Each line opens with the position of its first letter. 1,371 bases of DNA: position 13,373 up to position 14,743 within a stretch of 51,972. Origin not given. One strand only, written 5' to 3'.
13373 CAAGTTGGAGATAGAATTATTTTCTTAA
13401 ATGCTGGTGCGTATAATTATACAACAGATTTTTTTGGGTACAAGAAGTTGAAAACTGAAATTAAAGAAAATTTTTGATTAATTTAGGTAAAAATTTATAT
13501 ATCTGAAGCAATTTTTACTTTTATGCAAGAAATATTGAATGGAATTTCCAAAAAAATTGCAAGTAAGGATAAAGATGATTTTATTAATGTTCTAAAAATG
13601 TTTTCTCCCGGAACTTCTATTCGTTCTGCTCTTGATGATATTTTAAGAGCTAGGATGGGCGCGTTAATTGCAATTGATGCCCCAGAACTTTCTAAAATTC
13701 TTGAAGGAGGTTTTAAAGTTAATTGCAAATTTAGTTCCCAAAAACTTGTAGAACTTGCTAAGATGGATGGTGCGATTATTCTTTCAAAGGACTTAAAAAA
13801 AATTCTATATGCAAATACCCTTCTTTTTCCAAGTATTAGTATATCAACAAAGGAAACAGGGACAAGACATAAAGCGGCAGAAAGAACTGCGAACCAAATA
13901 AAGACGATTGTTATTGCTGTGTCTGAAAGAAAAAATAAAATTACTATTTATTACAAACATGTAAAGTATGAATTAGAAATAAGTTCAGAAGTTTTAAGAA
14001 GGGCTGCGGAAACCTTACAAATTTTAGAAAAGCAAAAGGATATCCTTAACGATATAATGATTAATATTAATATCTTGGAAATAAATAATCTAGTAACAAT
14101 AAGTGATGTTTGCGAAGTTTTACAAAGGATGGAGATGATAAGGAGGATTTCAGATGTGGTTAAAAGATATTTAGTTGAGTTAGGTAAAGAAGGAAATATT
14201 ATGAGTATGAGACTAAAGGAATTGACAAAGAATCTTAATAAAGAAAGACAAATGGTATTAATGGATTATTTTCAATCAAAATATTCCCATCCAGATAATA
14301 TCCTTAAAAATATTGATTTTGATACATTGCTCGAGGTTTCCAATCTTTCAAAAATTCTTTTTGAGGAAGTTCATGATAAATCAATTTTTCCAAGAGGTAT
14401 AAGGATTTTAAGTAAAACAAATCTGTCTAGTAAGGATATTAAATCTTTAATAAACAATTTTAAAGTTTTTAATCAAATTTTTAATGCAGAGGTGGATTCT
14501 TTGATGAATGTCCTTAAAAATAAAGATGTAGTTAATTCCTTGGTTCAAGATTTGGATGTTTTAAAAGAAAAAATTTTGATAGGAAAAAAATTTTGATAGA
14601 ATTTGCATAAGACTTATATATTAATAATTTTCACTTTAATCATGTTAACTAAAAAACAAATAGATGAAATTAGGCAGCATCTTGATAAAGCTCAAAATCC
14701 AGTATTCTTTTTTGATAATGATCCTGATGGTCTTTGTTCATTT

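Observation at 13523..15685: Bacterial-type DisA diadenylate cyclase directly followed by a DHH/DHHA1 phosphoesterase in an archaeal genome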

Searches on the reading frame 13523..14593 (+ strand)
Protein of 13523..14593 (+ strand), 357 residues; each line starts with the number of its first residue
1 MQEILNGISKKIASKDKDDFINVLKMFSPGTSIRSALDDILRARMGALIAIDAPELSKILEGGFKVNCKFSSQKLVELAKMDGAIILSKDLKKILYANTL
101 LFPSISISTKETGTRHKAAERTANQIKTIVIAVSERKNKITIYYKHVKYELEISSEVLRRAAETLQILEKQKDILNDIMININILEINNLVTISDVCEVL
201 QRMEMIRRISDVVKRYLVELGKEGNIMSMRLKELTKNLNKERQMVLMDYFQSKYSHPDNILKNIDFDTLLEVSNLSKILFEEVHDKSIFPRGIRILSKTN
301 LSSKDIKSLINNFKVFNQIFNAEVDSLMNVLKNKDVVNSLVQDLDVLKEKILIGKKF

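Call 3: search_protein_families(library=pfam, proteins=[window:13523-14593:+], max_evalue=0.01)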
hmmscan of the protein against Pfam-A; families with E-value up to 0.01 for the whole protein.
window:13523-14593:+ (357 aa): 2 families
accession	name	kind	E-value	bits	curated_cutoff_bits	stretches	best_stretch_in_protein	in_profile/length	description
PF10635.14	DisA-linker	-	1e-31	110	25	1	152-279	2-133/142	DisA bacterial checkpoint controller linker region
PF02457.21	DAC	-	7.8e-26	90.4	27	1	35-145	2-116/119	DisA bacterial checkpoint controller nucleotide-binding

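Call 4: search_protein_families(library=ncbifam, proteins=[window:13523-14593:+], max_evalue=0.01)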
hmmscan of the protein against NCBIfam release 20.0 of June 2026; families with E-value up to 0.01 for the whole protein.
window:13523-14593:+ (357 aa): 5 families
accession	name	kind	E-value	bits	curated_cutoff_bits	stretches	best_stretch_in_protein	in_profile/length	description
NF010009.0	PRK13482.1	equivalog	2.4e-101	339.4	201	1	15-331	4-330/357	DNA integrity scanning diadenylate cyclase DisA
TIGR00159.1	TIGR00159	equivalog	6.2e-13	48.6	188.8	1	32-160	113-244/254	diadenylate cyclase CdaA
NF038328.1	c-di-AMP_CdaS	exception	7.2e-08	32.2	225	1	32-146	66-185/191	sporulation-specific diadenylate cyclase CdaS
NF038327.1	c-di-AMP_CdaM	exception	5.3e-07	29.4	225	1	33-152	53-178/196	diadenylate cyclase CdaM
NF041371.1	Diadnylcyc_Halo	equivalog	0.00025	20.5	430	1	75-141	187-254/270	diadenylate cyclase DacZ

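Call 5: search_solved_structures(query=window:13523-14593:+, show_alignments=1)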
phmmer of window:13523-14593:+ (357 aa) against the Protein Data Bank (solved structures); distinct sequences matched with E-value up to 0.001: 15.
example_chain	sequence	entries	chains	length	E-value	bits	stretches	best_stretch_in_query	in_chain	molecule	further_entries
3c1y_A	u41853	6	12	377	2.2e-60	207.9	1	17-330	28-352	DNA integrity scanning protein disA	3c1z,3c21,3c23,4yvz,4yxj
4yxm_A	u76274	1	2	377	1.2e-59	205.5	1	17-330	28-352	DNA integrity scanning protein DisA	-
7y0d_A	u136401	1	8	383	1.9e-46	162.2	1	24-329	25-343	DNA integrity scanning protein DisA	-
9y4s_A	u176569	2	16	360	3.9e-46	161.1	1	26-297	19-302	DNA integrity scanning protein DisA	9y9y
7ojs_H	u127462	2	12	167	3.3e-06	29.9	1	33-163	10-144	Cyclic di-AMP synthase CdaA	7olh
9g0g_A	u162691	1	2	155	3.4e-06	29.9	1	33-162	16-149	Cyclic di-AMP synthase CdaA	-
8ogk_A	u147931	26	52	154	3.5e-06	29.9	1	33-162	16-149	Cyclic di-AMP synthase CdaA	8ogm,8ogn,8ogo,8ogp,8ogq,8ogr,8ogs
6huw_A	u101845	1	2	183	4.3e-06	29.6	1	33-163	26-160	Diadenylate cyclase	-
6hvn_A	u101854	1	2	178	7e-06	28.9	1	33-159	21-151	Diadenylate cyclase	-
6hvl_A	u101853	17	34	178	1.1e-05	28.3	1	33-159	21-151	Diadenylate cyclase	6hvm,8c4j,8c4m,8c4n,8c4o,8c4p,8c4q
4rv7_A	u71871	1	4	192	1.3e-05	28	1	33-159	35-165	Diadenylate cyclase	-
8ofg_A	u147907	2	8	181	0.00022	24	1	42-153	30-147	Diadenylate cyclase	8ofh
7dfx_A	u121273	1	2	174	0.00041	23.1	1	40-160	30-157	DAC domain-containing protein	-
7dg0_A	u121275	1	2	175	0.00041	23.1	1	40-160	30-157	DAC domain-containing protein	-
8ofo_AAA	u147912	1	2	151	0.00083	22.1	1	35-143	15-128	Diadenylate cyclase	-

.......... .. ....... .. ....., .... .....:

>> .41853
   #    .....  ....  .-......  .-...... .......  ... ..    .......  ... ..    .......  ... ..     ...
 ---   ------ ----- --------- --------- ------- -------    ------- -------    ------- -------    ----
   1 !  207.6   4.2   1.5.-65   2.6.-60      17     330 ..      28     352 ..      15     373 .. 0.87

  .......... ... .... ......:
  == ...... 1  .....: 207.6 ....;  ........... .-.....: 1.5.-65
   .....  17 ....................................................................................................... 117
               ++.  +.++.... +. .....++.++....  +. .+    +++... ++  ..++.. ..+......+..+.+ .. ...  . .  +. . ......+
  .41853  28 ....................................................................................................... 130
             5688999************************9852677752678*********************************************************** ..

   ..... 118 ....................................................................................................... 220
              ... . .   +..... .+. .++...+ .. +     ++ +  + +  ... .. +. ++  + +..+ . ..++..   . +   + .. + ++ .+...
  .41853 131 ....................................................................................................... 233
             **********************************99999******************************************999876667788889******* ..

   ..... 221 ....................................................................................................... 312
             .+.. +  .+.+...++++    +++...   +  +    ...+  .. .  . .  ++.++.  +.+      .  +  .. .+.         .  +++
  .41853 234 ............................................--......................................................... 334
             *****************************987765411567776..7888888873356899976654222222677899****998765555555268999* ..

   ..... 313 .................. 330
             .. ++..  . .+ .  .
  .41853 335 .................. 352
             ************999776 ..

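Call 9: find_homologous_proteins(query=window:13523-14593:+)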
Query window:13523-14593:+ (357 aa): 4122 proteins with E <= 0.001 among 8000 candidates; the best 120 are listed.
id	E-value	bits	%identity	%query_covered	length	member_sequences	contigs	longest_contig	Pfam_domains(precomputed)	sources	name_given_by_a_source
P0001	3.8e-216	734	100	100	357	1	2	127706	PF10635.15,PF02457.22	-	-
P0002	2.0e-187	640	86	100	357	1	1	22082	PF10635.15,PF02457.22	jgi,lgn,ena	jgi:diadenylate cyclase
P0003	3.7e-184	629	84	100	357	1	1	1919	PF10635.15,PF02457.22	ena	-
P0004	7.2e-184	628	84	100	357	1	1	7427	PF10635.15,PF02457.22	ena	-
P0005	3.5e-182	623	84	100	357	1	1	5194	PF10635.15,PF02457.22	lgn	-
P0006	2.5e-155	535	76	96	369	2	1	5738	PF10635.15,PF02457.22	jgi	-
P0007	8.9e-152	523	75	95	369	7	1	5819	PF10635.15,PF02457.22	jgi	-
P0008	5.1e-150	517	74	95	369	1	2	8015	PF10635.15,PF02457.22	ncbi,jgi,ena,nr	ncbi:MAG TPA: DNA integrity scanning diadenylate cyclase DisA [Candidatus Paceibacterota bacterium]|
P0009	7.0e-150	517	75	94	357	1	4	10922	PF10635.15,PF02457.22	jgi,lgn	-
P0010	2.3e-149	515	75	94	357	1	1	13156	PF10635.15,PF02457.22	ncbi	-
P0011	4.1e-149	514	73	95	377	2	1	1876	PF10635.15,PF02457.22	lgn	-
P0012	1.3e-148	513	73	95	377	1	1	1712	PF10635.15,PF02457.22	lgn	-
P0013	1.5e-147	509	72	95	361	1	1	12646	PF10635.15,PF02457.22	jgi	-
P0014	4.3e-147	508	72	94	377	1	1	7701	PF10635.15,PF02457.22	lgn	-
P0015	3.4e-146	505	72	95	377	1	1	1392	PF10635.15,PF02457.22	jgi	-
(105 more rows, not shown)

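Call 49: search_protein_representatives(protein=window:13523-14593:+)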
Query: 357 residues. Proteins with E-value up to 0.001 (for the whole library): 1264; up to 1e-10: 729; up to 1e-30: 215. The best 150 are listed.
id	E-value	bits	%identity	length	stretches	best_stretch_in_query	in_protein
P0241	6.7e-117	406.7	58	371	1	11-353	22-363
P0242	1.5e-112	392.4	55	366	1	14-355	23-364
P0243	2.4e-103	362.2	50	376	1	11-356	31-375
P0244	4.9e-93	328.3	46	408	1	9-356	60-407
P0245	1.1e-92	327.2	45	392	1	12-356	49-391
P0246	1.1e-88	314.0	50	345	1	17-356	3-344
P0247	9.1e-87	307.7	46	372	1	16-356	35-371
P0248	2.2e-86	306.5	45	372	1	16-356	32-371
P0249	1.6e-81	290.5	44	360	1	16-333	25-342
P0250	4.0e-78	279.4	46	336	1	10-322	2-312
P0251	4.8e-77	275.8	45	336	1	16-356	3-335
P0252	5.1e-77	275.7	49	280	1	78-356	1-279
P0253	2.3e-74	267.0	60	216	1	142-356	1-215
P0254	1.2e-71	258.1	45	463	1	35-311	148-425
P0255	6.7e-69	249.1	42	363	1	16-318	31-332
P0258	5.8e-65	236.1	41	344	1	15-343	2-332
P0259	1.1e-64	235.2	41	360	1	20-349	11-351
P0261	2.3e-62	227.6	39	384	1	13-351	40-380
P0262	3.3e-61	223.8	39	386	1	8-331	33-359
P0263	3.9e-60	220.2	39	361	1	16-351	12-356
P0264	7.9e-60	219.3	39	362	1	16-332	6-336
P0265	1.6e-59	218.3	40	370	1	15-353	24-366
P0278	2.2e-52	194.8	38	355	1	20-330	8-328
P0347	4.0e-41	157.8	39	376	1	10-321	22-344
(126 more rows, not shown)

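Call 52: list_cluster_members(proteins=[P0261, P0262, P0265, P0258, P0251, P0259, P0263, P0264, P0278, P0347])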
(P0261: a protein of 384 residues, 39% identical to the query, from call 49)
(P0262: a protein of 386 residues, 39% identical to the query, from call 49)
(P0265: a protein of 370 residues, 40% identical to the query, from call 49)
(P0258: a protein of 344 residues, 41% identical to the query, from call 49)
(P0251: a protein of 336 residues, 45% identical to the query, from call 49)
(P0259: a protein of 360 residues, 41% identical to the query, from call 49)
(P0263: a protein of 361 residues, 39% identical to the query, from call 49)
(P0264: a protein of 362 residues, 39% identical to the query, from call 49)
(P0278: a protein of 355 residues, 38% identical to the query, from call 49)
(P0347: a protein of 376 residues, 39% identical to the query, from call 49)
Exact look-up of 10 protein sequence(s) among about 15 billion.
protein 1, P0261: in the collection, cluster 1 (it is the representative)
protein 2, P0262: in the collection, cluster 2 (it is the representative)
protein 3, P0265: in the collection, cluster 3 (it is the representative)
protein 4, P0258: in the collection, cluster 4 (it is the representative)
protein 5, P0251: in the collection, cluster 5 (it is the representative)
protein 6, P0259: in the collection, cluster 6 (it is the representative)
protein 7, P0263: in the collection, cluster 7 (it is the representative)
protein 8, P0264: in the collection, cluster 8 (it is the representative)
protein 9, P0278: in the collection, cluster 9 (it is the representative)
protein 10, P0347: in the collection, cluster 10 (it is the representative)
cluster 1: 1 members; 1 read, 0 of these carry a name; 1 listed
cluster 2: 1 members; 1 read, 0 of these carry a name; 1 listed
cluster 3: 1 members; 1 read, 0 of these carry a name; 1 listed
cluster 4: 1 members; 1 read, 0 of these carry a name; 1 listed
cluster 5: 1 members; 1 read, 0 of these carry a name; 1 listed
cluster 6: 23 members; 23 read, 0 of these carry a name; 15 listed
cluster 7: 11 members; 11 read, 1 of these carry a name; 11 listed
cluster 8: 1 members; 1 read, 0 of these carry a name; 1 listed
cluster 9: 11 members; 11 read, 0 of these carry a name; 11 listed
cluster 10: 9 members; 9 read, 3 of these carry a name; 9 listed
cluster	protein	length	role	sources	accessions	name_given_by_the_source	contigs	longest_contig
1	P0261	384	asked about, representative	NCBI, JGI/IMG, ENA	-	-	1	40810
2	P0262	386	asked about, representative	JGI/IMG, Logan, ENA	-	-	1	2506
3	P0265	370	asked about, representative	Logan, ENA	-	-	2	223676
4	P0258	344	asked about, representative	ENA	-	-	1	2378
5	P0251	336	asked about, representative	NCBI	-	-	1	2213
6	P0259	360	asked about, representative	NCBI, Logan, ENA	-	-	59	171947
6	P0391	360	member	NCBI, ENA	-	-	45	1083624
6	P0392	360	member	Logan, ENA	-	-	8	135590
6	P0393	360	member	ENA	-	-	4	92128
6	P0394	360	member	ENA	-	-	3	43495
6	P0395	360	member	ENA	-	-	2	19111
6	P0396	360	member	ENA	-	-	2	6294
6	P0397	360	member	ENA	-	-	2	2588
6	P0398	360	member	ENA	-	-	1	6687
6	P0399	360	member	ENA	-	-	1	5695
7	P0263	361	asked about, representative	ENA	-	-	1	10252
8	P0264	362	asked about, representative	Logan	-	-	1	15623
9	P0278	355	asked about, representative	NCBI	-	-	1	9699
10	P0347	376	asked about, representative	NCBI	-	-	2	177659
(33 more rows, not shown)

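Call 53: find_encoding_contigs(protein=P0261, flank=6000, max_places=1)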
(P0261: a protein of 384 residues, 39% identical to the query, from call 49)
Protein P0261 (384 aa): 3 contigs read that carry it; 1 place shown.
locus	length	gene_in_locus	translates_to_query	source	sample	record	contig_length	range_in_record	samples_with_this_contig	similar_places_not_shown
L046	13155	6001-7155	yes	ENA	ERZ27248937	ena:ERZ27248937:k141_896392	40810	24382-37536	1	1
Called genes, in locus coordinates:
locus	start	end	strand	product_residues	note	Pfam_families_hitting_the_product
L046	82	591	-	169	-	-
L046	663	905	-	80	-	-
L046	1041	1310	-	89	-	-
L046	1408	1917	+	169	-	PF00827:Ribosomal_L15e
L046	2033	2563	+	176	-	-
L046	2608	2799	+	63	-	PF21349:RUBY_RBDX (weak)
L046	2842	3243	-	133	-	-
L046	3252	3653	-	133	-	-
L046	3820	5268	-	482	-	PF02629:CoA_binding, PF13380:CoA_binding_2, PF13607:Succ_CoA_lig, PF19045:Ligase_CoA_2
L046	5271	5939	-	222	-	PF13549:ATP-grasp_5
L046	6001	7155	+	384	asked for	PF02457:DAC, PF10635:DisA-linker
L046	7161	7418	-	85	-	-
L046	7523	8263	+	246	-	PF01978:TrmB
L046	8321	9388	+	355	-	PF01368:DHH, PF02272:DHHA1 (weak)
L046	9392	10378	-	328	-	PF01047:MarR (faint), PF08279:HTH_11 (faint), PF12802:MarR_2 (faint), PF13404:HTH_AsnC-type (weak), PF13412:HTH_24, PF01022:HTH_5 (faint), PF13404:HTH_AsnC-type, PF13412:HTH_24, +2 more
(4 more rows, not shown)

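Call 54: find_encoding_contigs(protein=P0265, flank=6000, max_places=1)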
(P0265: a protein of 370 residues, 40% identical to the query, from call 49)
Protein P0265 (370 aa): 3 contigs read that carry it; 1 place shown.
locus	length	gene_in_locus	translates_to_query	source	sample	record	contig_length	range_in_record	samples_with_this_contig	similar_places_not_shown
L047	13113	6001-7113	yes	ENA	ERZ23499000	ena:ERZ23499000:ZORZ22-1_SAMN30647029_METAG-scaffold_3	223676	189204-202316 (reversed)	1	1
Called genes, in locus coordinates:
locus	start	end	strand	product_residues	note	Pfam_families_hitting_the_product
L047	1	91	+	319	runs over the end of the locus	-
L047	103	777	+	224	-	PF08551:DUF1751 (weak), PF01694:Rhomboid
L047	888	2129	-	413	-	PF04894:Nre_N, PF04895:Nre_C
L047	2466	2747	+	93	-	-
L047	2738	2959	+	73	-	-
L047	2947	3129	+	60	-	-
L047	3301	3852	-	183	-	PF04307:YdjM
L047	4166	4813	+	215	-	PF00827:Ribosomal_L15e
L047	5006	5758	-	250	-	-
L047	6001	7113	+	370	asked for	PF02457:DAC, PF10635:DisA-linker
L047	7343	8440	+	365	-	PF01368:DHH (weak), PF02272:DHHA1 (weak)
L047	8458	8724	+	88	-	-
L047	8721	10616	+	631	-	PF01841:Transglut_core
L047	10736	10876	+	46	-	-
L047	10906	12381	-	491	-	PF00587:tRNA-synt_2b, PF03129:HGTP_anticodon, PF09180:ProRS-C_1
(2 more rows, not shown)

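Call 55: find_encoding_contigs(protein=P0259, flank=6000, max_places=1)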
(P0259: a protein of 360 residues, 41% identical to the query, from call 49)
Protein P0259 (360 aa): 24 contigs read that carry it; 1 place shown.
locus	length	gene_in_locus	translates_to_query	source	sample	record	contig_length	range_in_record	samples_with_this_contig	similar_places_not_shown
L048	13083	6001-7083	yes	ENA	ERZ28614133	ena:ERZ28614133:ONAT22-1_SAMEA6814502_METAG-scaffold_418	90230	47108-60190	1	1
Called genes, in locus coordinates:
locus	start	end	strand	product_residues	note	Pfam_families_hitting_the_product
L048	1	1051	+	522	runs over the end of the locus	-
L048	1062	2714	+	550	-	PF00753:Lactamase_B, PF16661:Lactamase_B_6, PF23023:Anti-Pycsar_Apyc1, PF12706:Lactamase_B_2 (faint), PF10996:Beta-Casp, PF07521:RMMBL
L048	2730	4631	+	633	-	PF00723:Glyco_hydro_15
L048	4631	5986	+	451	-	PF18073:Zn_ribbon_LapB, PF13481:AAA_25, PF03796:DnaB_C, PF06745:ATPase, PF23442:DUF7125, PF06745:ATPase, PF13541:ChlI (weak), PF05362:Lon_C (weak), +2 more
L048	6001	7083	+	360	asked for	PF02457:DAC, PF10635:DisA-linker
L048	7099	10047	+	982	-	PF03781:FGE-sulfatase (faint)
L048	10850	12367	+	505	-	-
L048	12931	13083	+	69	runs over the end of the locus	-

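Call 56: find_encoding_contigs(protein=P0347, flank=6000, max_places=1)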
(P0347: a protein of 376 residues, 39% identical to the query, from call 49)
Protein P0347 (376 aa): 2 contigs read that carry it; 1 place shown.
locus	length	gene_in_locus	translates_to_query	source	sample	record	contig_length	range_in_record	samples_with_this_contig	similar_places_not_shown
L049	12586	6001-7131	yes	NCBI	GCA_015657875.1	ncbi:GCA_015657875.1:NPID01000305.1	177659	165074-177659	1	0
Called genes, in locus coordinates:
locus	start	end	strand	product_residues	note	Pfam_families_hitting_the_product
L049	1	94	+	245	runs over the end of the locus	PF13175:AAA_15 (faint), PF00005:ABC_tran, PF13304:AAA_21, PF12399:BCA_ABC_TP_C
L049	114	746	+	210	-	PF00702:Hydrolase, PF13419:HAD_2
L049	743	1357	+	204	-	PF00702:Hydrolase, PF13419:HAD_2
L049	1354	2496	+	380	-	PF13433:Peripla_BP_5, PF13458:Peripla_BP_6, PF01094:ANF_receptor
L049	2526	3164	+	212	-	PF00657:Lipase_GDSL, PF13472:Lipase_GDSL_2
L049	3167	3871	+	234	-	PF02463:SMC_N (faint), PF00005:ABC_tran, PF13304:AAA_21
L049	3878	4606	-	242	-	PF01978:TrmB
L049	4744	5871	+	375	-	PF13433:Peripla_BP_5 (weak), PF13458:Peripla_BP_6, PF01094:ANF_receptor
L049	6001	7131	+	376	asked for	PF02457:DAC, PF10635:DisA-linker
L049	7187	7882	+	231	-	-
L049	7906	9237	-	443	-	PF00875:DNA_photolyase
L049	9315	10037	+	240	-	PF01863:YgjP-like, PF10263:SprT-like (weak)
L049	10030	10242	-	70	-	-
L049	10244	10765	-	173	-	-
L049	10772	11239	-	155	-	PF02535:Zip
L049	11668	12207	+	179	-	PF11848:DUF3368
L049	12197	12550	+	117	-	-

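Call 61: search_protein_families(library=pfam, proteins=[L049:7187-7879:+], max_evalue=0.01)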
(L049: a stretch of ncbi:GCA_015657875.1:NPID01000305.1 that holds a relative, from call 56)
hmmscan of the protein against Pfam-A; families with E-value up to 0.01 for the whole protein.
L049:7187-7879:+ (231 aa): 2 families
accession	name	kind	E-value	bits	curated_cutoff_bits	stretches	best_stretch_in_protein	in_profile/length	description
PF20854.2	LED_rpt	-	0.0033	17.7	59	0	50-71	91-112/176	LED repeat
PF10717.14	ODV-E18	-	0.005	17.1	28.1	0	15-47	24-57/87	Occlusion-derived virus envelope protein ODV-E18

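Call 84: predict_structure(alignment_id=A2)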
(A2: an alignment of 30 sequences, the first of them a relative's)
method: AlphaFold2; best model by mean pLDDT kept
length: 357 residues; sequences in the alignment: 30
mean_pLDDT: 85.4   pTM: 0.63
mean pLDDT of the five models: 85.4, 84.7, 82.9, 81.3, 77.4
residues with pLDDT >= 90: 143; 70-90: 183; 50-70: 27; < 50: 4
segments of 3 or more residues with pLDDT < 50: 1-3
pLDDT, mean of each block of 10 residues (from residue 1): 50 65 77 85 89 89 87 87 89 91 86 86 91 88 88 71 86 91 90 94 93 83 70 87 92 89 89 89 86 89 91 90 90 91 89 72
secondary structure, 60 per line:
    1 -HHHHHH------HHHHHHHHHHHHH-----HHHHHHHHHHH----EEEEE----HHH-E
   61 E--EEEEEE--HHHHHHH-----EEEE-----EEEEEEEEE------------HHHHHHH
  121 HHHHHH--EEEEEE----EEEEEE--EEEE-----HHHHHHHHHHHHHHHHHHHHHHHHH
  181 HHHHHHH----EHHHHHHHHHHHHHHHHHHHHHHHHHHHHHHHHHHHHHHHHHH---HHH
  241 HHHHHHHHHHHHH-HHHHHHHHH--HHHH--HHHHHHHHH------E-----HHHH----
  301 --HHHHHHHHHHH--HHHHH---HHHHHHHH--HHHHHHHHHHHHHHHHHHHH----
elements in order: H2-7 H14-26 H32-42 E47-51 E64-69 H72-78 E84-87 E93-101 H114-126 E129-134 E139-144 E147-150 H156-187 H193-234 H238-253 H255-263 H266-269 H272-280 H293-296 H303-313 H316-320 H324-331 H334-353

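Call 86: fold_search(model_id=the predicted structure, library=pdb)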
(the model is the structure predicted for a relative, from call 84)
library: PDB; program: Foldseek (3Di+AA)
matches with E <= 10: 478; with E <= 0.001: 72
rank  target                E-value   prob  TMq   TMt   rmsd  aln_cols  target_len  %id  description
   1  3c1y_A                1.2e-27  1.00  0.49  0.50  15.6       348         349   36  Structure of bacterial DNA damage sensor protein with co-purified and co-crystallized ligand (released 2008-05-06)
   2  4yxm_A                4.1e-27  1.00  0.49  0.50  15.5       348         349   36  Structure of Thermotoga maritima DisA D75N mutant with reaction product c-di-AMP (released 2015-06-03)
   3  9y9y_A                2.3e-26  1.00  0.50  0.51  15.9       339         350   32  Crystal structure of DNA integrity scanning protein DisA from Mycobacterium tuberculosis in complex with cyclic di-AMP (released 2025-09-24)
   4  9y4s_A                2.4e-26  1.00  0.50  0.51  15.9       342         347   31  Crystal structure of DNA integrity scanning protein (DisA) from Mycobacterium tuberculosis in complex with cyclic di-A (released 2025-09-17)
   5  9y4s_D                2.9e-26  1.00  0.52  0.53  15.8       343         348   31  Crystal structure of DNA integrity scanning protein (DisA) from Mycobacterium tuberculosis in complex with cyclic di-A (released 2025-09-17)
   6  9y9y_D                3.5e-26  1.00  0.52  0.54  15.8       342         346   31  Crystal structure of DNA integrity scanning protein DisA from Mycobacterium tuberculosis in complex with cyclic di-AMP (released 2025-09-24)
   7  9y4s_B                3.9e-26  1.00  0.51  0.52  16.2       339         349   32  Crystal structure of DNA integrity scanning protein (DisA) from Mycobacterium tuberculosis in complex with cyclic di-A (released 2025-09-17)
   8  9y4s_G                3.2e-25  1.00  0.47  0.51  15.9       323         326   32  Crystal structure of DNA integrity scanning protein (DisA) from Mycobacterium tuberculosis in complex with cyclic di-A (released 2025-09-17)
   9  9y4s_H                4.0e-25  1.00  0.49  0.52  15.4       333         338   32  Crystal structure of DNA integrity scanning protein (DisA) from Mycobacterium tuberculosis in complex with cyclic di-A (released 2025-09-17)
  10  7y0d_A                5.7e-25  1.00  0.51  0.52  16.8       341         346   31  Cryo-EM structure of the Mycobacterium smegmatis DNA integrity scanning protein (MsDisA). (released 2023-02-08)
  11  9y9y_C                2.8e-24  1.00  0.44  0.47  16.5       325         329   32  Crystal structure of DNA integrity scanning protein DisA from Mycobacterium tuberculosis in complex with cyclic di-AMP (released 2025-09-24)
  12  9y4s_F                7.9e-24  1.00  0.44  0.51  15.1       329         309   30  Crystal structure of DNA integrity scanning protein (DisA) from Mycobacterium tuberculosis in complex with cyclic di-A (released 2025-09-17)
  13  9y4s_E                2.0e-22  1.00  0.41  0.47  16.0       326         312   31  Crystal structure of DNA integrity scanning protein (DisA) from Mycobacterium tuberculosis in complex with cyclic di-A (released 2025-09-17)
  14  9y9y_H                3.8e-17  1.00  0.39  0.66  12.2       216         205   36  Crystal structure of DNA integrity scanning protein DisA from Mycobacterium tuberculosis in complex with cyclic di-AMP (released 2025-09-24)
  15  7dfx_B                5.3e-08  1.00  0.30  0.64   8.0       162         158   20  Structure and function of Diadenylate cyclase DacM in Mycoplasma ovipneumoniae (released 2021-11-17)
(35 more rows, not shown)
